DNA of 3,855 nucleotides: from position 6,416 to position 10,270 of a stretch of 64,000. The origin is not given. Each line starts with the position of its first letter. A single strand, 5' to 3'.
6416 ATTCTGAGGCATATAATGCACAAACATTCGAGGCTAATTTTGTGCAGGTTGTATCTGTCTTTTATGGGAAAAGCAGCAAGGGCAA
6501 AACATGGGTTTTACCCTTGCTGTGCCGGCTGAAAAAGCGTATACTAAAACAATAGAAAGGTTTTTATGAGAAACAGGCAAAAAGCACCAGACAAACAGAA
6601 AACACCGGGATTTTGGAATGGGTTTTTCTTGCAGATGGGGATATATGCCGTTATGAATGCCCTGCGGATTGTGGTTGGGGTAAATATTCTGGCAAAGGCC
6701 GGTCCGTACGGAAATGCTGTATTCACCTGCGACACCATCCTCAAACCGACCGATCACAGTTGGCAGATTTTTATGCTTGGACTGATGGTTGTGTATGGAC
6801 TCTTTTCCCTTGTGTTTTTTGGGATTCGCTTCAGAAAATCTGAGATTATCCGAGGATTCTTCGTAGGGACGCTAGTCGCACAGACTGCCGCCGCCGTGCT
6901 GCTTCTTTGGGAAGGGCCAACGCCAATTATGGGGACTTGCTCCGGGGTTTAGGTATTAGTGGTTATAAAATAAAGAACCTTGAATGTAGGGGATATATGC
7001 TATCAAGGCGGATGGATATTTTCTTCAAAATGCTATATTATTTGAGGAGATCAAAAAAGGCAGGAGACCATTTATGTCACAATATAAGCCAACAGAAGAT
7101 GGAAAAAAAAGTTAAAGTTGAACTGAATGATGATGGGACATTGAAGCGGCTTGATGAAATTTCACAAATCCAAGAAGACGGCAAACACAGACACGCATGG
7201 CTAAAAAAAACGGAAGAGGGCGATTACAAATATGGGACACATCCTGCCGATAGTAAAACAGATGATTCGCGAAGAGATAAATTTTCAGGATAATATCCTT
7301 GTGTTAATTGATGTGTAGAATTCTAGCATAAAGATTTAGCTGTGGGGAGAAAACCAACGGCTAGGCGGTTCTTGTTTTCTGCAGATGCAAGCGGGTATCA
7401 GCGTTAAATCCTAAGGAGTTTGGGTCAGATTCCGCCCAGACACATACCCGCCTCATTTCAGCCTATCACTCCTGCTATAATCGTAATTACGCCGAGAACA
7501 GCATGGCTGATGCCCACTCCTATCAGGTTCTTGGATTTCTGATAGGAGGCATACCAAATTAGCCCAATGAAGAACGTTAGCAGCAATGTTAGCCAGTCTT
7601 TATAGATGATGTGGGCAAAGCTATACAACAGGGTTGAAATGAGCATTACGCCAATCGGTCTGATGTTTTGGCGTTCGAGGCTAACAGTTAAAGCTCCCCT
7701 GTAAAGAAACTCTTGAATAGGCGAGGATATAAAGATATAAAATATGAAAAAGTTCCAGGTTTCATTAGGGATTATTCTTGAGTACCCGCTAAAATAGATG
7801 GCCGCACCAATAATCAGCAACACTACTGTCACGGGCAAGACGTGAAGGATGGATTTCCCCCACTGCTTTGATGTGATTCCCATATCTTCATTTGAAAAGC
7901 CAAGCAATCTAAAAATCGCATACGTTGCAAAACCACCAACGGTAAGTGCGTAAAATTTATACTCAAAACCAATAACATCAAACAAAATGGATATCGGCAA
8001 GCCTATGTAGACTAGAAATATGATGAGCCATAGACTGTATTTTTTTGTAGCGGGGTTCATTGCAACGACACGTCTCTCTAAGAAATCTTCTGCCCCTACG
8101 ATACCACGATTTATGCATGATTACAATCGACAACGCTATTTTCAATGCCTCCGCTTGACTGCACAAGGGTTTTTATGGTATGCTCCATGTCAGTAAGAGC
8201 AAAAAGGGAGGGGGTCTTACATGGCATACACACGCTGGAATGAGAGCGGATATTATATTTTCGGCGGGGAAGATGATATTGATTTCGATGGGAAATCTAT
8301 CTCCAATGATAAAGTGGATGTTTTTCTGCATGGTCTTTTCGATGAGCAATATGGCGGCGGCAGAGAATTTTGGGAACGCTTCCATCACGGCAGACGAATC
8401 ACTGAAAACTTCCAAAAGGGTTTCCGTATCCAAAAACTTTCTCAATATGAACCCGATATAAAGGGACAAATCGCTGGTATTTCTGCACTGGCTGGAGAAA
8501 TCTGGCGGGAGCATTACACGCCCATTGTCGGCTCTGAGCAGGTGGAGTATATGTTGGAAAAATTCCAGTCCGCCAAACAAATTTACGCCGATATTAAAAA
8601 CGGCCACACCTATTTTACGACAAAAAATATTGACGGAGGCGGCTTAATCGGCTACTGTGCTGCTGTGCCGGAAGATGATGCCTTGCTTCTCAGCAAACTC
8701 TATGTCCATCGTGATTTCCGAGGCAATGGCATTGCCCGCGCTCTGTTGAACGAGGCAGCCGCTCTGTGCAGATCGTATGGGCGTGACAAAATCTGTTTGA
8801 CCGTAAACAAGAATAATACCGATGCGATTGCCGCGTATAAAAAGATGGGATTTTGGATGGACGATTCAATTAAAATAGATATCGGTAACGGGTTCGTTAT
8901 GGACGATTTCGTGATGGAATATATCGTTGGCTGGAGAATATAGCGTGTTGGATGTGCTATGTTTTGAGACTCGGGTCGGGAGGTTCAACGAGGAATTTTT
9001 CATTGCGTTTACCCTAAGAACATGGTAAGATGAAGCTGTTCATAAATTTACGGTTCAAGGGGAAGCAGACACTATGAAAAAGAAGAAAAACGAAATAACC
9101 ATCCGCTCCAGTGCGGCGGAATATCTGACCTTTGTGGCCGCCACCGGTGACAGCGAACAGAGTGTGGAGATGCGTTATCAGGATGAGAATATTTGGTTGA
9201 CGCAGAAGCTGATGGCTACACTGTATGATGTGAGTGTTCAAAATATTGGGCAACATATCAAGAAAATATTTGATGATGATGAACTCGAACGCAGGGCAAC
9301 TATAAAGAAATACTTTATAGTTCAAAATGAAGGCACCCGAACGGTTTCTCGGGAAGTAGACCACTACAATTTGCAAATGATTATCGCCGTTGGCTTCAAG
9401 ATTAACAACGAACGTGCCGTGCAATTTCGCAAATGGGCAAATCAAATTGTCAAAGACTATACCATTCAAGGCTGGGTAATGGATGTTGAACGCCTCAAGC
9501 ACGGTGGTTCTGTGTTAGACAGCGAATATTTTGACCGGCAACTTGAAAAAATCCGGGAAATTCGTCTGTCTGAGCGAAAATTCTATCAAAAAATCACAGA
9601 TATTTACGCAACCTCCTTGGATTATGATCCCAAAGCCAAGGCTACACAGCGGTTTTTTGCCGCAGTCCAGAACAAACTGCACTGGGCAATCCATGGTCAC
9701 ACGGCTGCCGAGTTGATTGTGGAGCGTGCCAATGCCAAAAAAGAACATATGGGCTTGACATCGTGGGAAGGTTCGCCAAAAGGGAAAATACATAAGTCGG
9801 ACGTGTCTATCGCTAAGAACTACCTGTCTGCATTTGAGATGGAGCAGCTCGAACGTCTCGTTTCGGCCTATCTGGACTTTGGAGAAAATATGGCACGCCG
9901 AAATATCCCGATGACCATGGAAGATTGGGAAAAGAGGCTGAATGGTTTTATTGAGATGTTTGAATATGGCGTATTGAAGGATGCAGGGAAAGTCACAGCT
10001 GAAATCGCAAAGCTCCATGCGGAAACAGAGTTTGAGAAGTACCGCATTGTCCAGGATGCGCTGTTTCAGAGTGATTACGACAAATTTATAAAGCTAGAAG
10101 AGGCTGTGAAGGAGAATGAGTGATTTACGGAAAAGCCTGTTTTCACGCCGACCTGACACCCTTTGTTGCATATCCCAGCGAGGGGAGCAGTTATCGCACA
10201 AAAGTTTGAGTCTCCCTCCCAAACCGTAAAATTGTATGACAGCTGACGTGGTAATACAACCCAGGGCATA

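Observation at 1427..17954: Four secreted proteins with unrelated head domains share one unrecognised Lys-rich C-terminal module of about 260-310 aa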

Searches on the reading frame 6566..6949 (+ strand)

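Call 15: search_protein_families(library=pfam, proteins=[window:6566-6949:+], max_evalue=0.01)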
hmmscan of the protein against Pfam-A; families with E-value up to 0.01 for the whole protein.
window:6566-6949:+ (128 aa): 1 family
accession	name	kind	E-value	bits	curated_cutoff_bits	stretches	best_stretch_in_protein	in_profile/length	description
PF25659.1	YohP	-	0.006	16.9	27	0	68-84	12-28/28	Membrane protein YohP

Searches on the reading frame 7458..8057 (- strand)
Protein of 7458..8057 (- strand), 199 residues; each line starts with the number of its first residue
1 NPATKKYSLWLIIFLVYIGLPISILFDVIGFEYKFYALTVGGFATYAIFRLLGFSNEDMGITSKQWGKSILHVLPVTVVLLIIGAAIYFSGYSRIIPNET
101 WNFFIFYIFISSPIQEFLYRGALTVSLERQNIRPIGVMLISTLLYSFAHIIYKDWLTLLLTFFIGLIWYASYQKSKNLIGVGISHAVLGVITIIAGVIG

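Call 15: search_protein_families(library=pfam, proteins=[window:7458-8057:-], max_evalue=0.01)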
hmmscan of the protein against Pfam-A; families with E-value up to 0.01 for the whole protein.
window:7458-8057:- (199 aa): 1 family
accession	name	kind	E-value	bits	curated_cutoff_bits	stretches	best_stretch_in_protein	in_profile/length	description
PF02517.21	Rce1-like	-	5.3e-13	49.5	22.4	1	100-188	4-90/93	Type II CAAX prenyl endopeptidase Rce1-like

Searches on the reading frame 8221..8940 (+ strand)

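Call 15: search_protein_families(library=pfam, proteins=[window:8221-8940:+], max_evalue=0.01)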
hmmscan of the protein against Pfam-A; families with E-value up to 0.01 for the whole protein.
window:8221-8940:+ (240 aa): 8 families
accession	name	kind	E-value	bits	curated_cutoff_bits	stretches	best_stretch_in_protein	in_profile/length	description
PF00583.31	Acetyltransf_1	-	8.7e-17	61.9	20.7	1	118-211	27-116/116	Acetyltransferase (GNAT) family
PF13673.13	Acetyltransf_10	-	1.3e-14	54.7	23.6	1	104-216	6-112/128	Acetyltransferase (GNAT) domain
PF13508.13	Acetyltransf_7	-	2.4e-14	53.9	27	1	136-211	11-82/84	Acetyltransferase (GNAT) domain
PF08445.16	FR47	-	9.1e-07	29.2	22.1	1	156-213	23-79/86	FR47-like protein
PF13302.13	Acetyltransf_3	-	0.0001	23.4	25.4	1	115-211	44-137/138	Acetyltransferase (GNAT) domain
PF17013.11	Acetyltransf_15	-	0.00018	21.4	35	1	147-211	65-136/210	Putative acetyl-transferase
PF13420.13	Acetyltransf_4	-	0.00051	20.5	24.3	1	107-213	29-136/155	Acetyltransferase (GNAT) domain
PF14542.12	Acetyltransf_CG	-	0.0024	18.4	30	1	141-187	13-57/80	GCN5-related N-acetyl-transferase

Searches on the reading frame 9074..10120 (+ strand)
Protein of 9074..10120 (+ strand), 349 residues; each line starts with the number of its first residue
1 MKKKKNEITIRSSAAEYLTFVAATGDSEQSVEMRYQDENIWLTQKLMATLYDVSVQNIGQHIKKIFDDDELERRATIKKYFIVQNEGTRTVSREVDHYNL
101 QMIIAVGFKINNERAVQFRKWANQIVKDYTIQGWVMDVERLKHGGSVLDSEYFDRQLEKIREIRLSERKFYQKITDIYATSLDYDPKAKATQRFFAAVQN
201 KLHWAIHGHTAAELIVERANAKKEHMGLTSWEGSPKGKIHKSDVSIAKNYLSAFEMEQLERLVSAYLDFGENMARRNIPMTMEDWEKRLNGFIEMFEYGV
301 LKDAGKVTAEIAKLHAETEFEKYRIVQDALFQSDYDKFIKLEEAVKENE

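Call 15: search_protein_families(library=pfam, proteins=[window:9074-10120:+], max_evalue=0.01)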
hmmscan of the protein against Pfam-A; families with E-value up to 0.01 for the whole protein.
window:9074-10120:+ (349 aa): 1 family
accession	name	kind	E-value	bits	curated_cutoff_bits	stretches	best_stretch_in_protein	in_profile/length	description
PF13310.11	Virulence_RhuM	-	5.9e-109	363.6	33.7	1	75-327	1-247/252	Virulence protein RhuM family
